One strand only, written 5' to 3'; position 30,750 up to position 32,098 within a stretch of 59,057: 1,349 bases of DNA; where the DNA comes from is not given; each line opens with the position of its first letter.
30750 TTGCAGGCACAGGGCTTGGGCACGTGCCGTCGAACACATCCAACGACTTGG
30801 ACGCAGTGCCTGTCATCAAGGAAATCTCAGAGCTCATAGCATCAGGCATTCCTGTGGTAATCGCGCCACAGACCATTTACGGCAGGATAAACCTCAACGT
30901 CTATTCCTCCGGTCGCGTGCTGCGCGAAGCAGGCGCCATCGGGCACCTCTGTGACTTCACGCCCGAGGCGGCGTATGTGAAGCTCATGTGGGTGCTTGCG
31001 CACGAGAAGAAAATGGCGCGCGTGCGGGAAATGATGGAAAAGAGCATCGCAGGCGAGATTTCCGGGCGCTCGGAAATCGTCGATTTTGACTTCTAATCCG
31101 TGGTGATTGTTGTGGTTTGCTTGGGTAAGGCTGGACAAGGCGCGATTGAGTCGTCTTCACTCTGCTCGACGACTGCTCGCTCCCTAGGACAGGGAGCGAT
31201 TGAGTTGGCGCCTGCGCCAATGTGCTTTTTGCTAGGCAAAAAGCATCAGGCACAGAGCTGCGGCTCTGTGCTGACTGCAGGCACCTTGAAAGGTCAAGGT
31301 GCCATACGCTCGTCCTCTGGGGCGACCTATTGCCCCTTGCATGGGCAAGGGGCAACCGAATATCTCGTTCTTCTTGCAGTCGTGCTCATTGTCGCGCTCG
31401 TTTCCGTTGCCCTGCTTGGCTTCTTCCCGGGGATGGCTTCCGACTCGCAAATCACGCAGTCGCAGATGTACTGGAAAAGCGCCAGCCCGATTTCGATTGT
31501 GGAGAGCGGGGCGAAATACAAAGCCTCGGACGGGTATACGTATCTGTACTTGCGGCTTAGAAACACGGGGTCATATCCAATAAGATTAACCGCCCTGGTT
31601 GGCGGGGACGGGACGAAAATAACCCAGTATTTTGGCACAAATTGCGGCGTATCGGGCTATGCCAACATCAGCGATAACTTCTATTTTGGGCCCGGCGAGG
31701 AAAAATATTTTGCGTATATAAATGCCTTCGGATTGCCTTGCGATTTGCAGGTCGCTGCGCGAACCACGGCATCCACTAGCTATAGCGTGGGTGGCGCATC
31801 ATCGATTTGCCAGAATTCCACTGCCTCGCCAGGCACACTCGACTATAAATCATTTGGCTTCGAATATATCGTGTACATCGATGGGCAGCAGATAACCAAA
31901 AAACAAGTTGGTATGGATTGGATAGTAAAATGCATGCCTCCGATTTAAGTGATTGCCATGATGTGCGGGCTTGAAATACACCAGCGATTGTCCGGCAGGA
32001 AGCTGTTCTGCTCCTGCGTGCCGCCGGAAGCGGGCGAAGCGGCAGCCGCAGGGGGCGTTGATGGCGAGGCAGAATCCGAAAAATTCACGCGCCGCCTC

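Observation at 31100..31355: Seven back-to-back perfect hairpins and four iterated G-Q-G-A motifs fill the in-frame leader of the pilin-like gene wedged between gatD and gatE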

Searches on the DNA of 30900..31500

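Call 33: search_rna_families(source=window, start=30900, end=31500, threshold=evalue, max_evalue=10)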
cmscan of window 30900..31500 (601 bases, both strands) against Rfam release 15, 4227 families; matches with E-value up to 10: 2.
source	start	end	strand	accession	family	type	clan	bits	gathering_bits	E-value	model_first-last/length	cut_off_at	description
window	31027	31128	+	RF01511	Afu_304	Gene; snRNA; snoRNA; CD-box;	-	15.4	35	3.5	1-107/107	no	A. fumigatus snoRNA Afu_304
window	31142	31279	+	RF02195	TP53TG1_1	Gene; lncRNA;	-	14.7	40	2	1-153/153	no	TP53 target 1 conserved region 1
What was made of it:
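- On Structured cis-regulatory RNA (riboswitch, leader or thermometer): There is no Rfam match with E below 1 (call 33).
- There is no Rfam family (call 33).
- Tried and rejected: Rfam search of 30900-31500 at E up to 10 gave only two chance-level hits (call 33).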

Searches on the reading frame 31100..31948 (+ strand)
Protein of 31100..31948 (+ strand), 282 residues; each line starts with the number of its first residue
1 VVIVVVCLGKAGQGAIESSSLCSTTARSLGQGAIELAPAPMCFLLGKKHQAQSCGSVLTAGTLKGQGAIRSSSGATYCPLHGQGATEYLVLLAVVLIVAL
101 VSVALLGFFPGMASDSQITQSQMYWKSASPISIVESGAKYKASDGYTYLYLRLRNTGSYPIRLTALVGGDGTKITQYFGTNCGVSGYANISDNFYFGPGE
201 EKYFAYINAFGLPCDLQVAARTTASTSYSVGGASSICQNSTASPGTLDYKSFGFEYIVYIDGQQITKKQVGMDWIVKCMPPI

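Call 8: search_protein_families(library=pfam, proteins=[window:31100-31948:+], max_evalue=1)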
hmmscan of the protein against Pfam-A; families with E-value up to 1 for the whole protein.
window:31100-31948:+ (282 aa): 1 family
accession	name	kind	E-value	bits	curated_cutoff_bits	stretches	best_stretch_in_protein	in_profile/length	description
PF01917.21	Arch_flagellin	-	0.00087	20.1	29.5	1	84-164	4-85/162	Archaebacterial flagellin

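Call 12: find_homologous_proteins(query=window:31100-31948:+)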
Query window:31100-31948:+ (282 aa): 1270 proteins with E <= 0.001 among 4549 candidates; the best 120 are listed.
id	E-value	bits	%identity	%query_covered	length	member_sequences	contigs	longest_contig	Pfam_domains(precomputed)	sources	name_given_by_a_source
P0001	3.2e-157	540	100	86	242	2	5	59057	-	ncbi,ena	-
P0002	2.2e-108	380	83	72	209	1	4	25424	-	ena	-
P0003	4.3e-95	336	74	72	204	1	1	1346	-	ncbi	-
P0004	4.4e-94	333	69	78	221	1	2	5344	-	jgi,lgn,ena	-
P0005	5.0e-94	333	69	78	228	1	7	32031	-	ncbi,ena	-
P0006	1.7e-93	331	71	77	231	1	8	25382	-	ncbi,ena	-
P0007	1.8e-92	328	71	72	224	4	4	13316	-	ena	-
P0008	2.3e-92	327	69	78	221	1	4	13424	-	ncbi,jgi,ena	-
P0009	5.2e-92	326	72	72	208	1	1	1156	-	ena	-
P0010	5.9e-92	326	68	78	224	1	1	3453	-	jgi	-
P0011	6.0e-91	323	73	72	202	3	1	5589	-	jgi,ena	-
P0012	1.0e-90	322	70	72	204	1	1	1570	-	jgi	-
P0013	3.0e-90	320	73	71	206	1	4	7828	-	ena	-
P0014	3.8e-90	320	71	72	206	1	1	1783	-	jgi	jgi:hypothetical protein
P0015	4.1e-90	320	73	72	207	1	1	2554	-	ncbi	-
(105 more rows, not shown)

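Call 50: find_encoding_contigs(protein=P0002, flank=10000, max_places=4)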
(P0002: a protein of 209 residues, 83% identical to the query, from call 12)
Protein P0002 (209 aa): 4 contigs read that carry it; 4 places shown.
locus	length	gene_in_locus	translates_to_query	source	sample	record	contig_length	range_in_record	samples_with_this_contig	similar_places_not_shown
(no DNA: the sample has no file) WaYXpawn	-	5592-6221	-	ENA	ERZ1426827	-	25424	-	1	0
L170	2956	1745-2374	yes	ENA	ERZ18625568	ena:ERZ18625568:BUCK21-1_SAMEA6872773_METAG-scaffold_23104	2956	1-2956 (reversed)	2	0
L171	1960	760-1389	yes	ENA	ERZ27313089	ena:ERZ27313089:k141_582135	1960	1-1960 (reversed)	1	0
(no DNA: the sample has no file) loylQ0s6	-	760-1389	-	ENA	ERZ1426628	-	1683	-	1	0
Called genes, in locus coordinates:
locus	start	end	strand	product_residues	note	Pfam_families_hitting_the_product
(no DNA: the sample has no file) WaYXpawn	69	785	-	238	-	PF00588:SpoU_methylase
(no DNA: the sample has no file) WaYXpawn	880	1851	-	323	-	-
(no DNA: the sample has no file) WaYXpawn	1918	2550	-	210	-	PF13489:Methyltransf_23 (weak), PF05175:MTS, PF06325:PrmA, PF13847:Methyltransf_31, PF02390:Methyltransf_4, PF08241:Methyltransf_11, PF08242:Methyltransf_12, PF13649:Methyltransf_25, +2 more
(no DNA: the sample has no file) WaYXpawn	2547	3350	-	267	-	-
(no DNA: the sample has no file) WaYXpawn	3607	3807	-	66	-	-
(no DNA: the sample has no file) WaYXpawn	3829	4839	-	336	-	PF00044:Gp_dh_N, PF02800:Gp_dh_C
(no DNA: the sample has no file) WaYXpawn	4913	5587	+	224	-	-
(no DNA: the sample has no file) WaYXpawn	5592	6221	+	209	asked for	-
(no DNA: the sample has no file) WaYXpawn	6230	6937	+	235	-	-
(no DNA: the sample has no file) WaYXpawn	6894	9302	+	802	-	PF03104:DNA_pol_B_exo1, PF00136:DNA_pol_B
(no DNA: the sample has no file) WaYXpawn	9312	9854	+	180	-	PF06094:GGACT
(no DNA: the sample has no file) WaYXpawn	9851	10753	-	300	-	PF01478:Peptidase_A24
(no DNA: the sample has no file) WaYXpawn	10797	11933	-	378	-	PF21238:Pus10_C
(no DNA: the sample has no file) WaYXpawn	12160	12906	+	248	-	-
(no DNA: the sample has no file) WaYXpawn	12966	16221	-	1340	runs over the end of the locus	-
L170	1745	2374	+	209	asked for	-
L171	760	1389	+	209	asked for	-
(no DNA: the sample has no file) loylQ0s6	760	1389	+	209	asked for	-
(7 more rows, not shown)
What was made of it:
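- A Peptidase_A24 gene lies near tandem family members on a related contig (call 50).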

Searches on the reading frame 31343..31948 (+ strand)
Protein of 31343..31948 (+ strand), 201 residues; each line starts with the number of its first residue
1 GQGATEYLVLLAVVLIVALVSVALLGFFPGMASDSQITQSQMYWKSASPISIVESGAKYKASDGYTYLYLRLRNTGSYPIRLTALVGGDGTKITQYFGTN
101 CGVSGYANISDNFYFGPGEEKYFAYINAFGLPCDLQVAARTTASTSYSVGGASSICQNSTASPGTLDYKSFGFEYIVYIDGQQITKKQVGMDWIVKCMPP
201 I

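Call 15: find_related_loci(query=window:31343-31948:+, collection=genome_contigs, flank=3000)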
Query window:31343-31948:+ (201 aa) in genome_contigs; peptide patterns used: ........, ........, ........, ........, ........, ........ (x = any residue, [..] = any of these).
173 stretches matched a pattern; 50 encode a relative of the query (tblastn E <= 1e-3); 49 distinct loci.
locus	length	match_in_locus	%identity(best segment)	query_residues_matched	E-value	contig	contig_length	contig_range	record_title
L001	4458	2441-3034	71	1-200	1e-85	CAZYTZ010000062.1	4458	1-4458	MAG TPA_asm: Candidatus Micrarchaeota archaeon isolate SRP178699_co1_434 genome assembly, contig: NODE_29608_length_4458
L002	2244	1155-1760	67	2-201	7e-81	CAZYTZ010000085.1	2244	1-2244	MAG TPA_asm: Candidatus Micrarchaeota archaeon isolate SRP178699_co1_434 genome assembly, contig: NODE_84209_length_2244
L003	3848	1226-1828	67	1-198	6e-78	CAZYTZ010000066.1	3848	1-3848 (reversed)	MAG TPA_asm: Candidatus Micrarchaeota archaeon isolate SRP178699_co1_434 genome assembly, contig: NODE_36768_length_3848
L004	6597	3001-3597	70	2-200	1e-77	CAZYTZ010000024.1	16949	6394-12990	MAG TPA_asm: Candidatus Micrarchaeota archaeon isolate SRP178699_co1_434 genome assembly, contig: NODE_4238_length_16949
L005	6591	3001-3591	68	2-199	2e-77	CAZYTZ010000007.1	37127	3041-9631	MAG TPA_asm: Candidatus Micrarchaeota archaeon isolate SRP178699_co1_434 genome assembly, contig: NODE_1077_length_37127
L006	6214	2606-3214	66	2-200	6e-75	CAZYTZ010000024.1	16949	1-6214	MAG TPA_asm: Candidatus Micrarchaeota archaeon isolate SRP178699_co1_434 genome assembly, contig: NODE_4238_length_16949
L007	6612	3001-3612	64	2-201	6e-74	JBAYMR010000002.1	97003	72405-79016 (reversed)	MAG: Candidatus Micrarchaeia archaeon isolate SO_2016_LW1_44 scaffold00095_LW64-88_2016, whole genome shotgun sequence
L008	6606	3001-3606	62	1-200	6e-72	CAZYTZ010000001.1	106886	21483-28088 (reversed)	MAG TPA_asm: Candidatus Micrarchaeota archaeon isolate SRP178699_co1_434 genome assembly, contig: NODE_105_length_106886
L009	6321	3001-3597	64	1-199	2e-70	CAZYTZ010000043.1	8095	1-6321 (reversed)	MAG TPA_asm: Candidatus Micrarchaeota archaeon isolate SRP178699_co1_434 genome assembly, contig: NODE_12639_length_8095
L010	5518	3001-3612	62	1-200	7e-70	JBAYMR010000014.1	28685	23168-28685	MAG: Candidatus Micrarchaeia archaeon isolate SO_2016_LW1_44 scaffold01393_LW64-88_2016, whole genome shotgun sequence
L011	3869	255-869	59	1-200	6e-69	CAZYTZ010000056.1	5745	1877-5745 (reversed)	MAG TPA_asm: Candidatus Micrarchaeota archaeon isolate SRP178699_co1_434 genome assembly, contig: NODE_20649_length_5745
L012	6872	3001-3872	63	2-200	4e-68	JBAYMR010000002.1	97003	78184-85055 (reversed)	MAG: Candidatus Micrarchaeia archaeon isolate SO_2016_LW1_44 scaffold00095_LW64-88_2016, whole genome shotgun sequence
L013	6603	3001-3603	66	1-200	5e-68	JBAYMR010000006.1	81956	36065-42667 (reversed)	MAG: Candidatus Micrarchaeia archaeon isolate SO_2016_LW1_44 scaffold00146_LW64-88_2016, whole genome shotgun sequence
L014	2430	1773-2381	66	2-200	2e-67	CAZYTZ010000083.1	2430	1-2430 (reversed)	MAG TPA_asm: Candidatus Micrarchaeota archaeon isolate SRP178699_co1_434 genome assembly, contig: NODE_74165_length_2430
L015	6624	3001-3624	61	1-200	6e-61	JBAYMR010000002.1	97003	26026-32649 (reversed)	MAG: Candidatus Micrarchaeia archaeon isolate SO_2016_LW1_44 scaffold00095_LW64-88_2016, whole genome shotgun sequence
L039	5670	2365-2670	44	1-121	3e-22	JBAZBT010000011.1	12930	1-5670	MAG: Candidatus Micrarchaeia archaeon isolate SO_2017_GW1_119 NODE_17986_length_12930_cov_1.022417_OW334_2017, whole gen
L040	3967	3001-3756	44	1-121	7e-22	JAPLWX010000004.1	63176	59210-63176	MAG: Candidatus Micrarchaeota archaeon isolate LacPavin_0419_WC90_MAG_54_17 LacPavin_0419_WC90_scaffold_186928, whole ge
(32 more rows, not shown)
